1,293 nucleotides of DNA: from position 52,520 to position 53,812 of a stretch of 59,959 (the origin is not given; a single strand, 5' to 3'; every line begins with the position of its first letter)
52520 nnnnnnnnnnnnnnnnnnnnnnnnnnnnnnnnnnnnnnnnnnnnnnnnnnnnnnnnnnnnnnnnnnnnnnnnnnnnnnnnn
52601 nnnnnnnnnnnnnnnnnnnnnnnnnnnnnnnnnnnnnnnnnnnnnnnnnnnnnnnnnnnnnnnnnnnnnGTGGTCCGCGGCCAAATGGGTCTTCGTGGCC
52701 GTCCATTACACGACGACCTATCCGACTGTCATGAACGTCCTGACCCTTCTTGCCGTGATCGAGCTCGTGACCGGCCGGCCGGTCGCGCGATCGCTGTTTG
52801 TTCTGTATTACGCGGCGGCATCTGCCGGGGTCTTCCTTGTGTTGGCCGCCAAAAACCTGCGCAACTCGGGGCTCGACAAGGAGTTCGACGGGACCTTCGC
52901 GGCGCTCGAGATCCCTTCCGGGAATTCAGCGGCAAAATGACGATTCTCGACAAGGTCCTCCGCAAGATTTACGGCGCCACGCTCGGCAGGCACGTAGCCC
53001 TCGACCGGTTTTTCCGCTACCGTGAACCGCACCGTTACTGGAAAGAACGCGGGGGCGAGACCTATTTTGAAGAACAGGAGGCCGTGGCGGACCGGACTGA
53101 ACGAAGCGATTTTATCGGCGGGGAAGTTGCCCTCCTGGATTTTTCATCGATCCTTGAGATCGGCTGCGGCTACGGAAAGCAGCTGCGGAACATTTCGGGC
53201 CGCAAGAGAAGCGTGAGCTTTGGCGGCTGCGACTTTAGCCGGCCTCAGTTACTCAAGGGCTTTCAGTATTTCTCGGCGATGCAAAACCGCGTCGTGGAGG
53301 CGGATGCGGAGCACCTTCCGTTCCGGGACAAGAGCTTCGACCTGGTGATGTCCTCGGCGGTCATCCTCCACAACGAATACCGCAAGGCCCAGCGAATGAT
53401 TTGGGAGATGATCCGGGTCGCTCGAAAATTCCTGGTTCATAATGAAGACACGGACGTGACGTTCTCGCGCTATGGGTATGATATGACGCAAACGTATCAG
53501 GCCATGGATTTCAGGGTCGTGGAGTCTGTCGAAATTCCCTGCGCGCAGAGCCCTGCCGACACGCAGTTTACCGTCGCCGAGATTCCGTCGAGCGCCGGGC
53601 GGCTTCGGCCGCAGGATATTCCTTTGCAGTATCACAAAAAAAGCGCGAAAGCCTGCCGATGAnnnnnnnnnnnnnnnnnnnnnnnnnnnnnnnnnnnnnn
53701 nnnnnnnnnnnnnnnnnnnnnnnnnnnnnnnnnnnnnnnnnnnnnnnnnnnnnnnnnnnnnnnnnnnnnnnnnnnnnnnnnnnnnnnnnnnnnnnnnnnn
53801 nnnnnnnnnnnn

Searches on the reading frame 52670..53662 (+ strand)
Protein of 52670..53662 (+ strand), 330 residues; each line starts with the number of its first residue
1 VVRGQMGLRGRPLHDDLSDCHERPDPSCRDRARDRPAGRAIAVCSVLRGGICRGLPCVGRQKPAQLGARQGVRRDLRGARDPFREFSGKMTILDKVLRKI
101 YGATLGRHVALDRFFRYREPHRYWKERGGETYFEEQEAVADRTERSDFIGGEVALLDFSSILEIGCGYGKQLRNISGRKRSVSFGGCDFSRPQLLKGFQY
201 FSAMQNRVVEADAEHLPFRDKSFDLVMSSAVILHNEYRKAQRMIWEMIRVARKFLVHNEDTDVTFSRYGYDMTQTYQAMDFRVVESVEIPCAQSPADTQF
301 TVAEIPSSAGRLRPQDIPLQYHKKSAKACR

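Call 4: search_protein_families(library=pfam, proteins=[window:52670-53662:+], max_evalue=0.01)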
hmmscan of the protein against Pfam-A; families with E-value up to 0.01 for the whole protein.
window:52670-53662:+ (330 aa): 6 families
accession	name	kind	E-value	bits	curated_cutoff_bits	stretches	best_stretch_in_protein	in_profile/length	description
PF13649.12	Methyltransf_25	-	5e-13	50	27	1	161-252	1-94/97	Methyltransferase domain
PF08241.18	Methyltransf_11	-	5.2e-12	46.7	21.2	1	162-252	1-88/95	Methyltransferase domain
PF08242.18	Methyltransf_12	-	1.7e-07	32.3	30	1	162-242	1-79/98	Methyltransferase domain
PF07021.18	MetW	-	2.6e-05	24.4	21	1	157-257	13-108/193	Methionine biosynthesis protein MetW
PF13847.12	Methyltransf_31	-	0.00029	21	27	1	160-253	6-103/145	Methyltransferase domain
PF13489.12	Methyltransf_23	-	0.00095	19.4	27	1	156-234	21-93/164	Methyltransferase domain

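Call 5: search_protein_families(library=ncbifam, proteins=[window:52670-53662:+], max_evalue=0.001)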
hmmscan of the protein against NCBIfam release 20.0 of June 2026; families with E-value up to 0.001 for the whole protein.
window:52670-53662:+ (330 aa): 18 families
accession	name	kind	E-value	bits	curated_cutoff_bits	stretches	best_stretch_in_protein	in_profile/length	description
TIGR02072.1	BioC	equivalog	3.2e-09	37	184.95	1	159-232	36-107/244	malonyl-ACP O-methyltransferase BioC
NF045667.1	MTase_DVU1556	equivalog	5.9e-08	32.4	155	1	159-250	24-110/213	DVU_1556 family methyltransferase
TIGR02081.1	metW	equivalog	9.7e-08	31.8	189.5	1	157-256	13-107/194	methionine biosynthesis protein MetW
NF007610.0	PRK10258.1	equivalog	5e-07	29.3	342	1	150-280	35-157/251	malonyl-ACP O-methyltransferase BioC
NF004452.0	PRK05785.1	equivalog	5.4e-07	29.3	207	1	161-255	55-141/228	hypothetical protein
NF040539.1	AST_met_ArsM_2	exception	1.9e-06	27.9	240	1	157-251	56-155/262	putative arsinothricin biosynthesis methyltransferase ArsM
TIGR01934.1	MenG_MenH_UbiE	subfamily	4.8e-06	26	158.35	1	159-253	41-135/223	ubiquinone/menaquinone biosynthesis methyltransferase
NF041255.1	mycofact_MftM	equivalog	5.8e-06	25.8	200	1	155-256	137-238/289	mycofactocin oligosaccharide methyltransferase MftM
NF045823.1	PthPhpthDimycoMt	equivalog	6.9e-06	25.4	300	1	160-252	69-159/256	phthiotriol/phenolphthiotriol dimycocerosates methyltransferase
NF004851.0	PRK06202.1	equivalog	8e-06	25.4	243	1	160-274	63-178/237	hypothetical protein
NF045825.1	FAmtase_mtf2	equivalog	8.1e-06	25.2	400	1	159-252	60-151/248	fatty-acid O-methyltransferase Mtf2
NF001241.0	PRK00216.1-2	equivalog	0.00011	21.9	327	1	161-252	55-140/231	demethylmenaquinone methyltransferase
NF001244.0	PRK00216.1-5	equivalog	0.00011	21.6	216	1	160-250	51-144/236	bifunctional demethylmenaquinone methyltransferase/2-methoxy-6-polyprenyl-1,4-benzoquinol methylase UbiE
TIGR03587.1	Pse_Me-ase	hypoth_equivalog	0.00023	21.3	112.05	1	155-259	41-142/204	pseudaminic acid biosynthesis-associated methylase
NF041675.1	sarc_dimgly_tmase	equivalog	0.00026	21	550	1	133-253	40-163/278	sarcosine/dimethylglycine N-methyltransferase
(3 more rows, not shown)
